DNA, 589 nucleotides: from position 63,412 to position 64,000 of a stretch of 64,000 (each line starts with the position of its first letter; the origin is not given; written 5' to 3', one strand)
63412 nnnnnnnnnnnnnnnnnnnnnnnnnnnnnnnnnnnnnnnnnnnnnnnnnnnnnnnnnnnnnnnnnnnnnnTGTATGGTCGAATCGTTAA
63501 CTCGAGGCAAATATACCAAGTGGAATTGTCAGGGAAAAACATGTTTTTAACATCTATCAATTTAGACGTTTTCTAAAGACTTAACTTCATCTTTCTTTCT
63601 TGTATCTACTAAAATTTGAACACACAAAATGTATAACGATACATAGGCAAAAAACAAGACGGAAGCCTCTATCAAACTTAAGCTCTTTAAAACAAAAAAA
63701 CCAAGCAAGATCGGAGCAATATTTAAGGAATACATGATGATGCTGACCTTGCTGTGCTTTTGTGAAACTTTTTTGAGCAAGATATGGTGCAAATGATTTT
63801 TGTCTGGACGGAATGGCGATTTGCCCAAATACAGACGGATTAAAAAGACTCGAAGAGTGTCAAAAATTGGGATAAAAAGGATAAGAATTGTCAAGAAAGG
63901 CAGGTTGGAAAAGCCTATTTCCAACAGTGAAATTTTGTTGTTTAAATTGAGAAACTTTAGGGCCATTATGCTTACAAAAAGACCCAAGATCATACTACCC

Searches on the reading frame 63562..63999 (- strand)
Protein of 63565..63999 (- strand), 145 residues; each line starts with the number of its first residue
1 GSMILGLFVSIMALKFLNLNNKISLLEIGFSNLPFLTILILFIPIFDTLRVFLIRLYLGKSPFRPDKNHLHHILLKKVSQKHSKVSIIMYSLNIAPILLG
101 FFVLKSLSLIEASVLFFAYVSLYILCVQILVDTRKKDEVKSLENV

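Call 6: search_protein_families(library=pfam, proteins=[window:63562-63993:-])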
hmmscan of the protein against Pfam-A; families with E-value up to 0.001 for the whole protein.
window:63562-63993:- (143 aa): 0 families

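Call 78: search_protein_families(library=pfam, proteins=[window:63565-63999:-], max_evalue=1)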
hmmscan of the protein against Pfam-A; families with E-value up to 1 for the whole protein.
seq(145 aa): 1 family
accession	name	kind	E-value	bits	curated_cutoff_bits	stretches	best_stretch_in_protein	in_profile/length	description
PF12799.13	LRR_4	-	0.066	13.9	27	1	14-41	3-30/44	Leucine Rich repeats (2 copies)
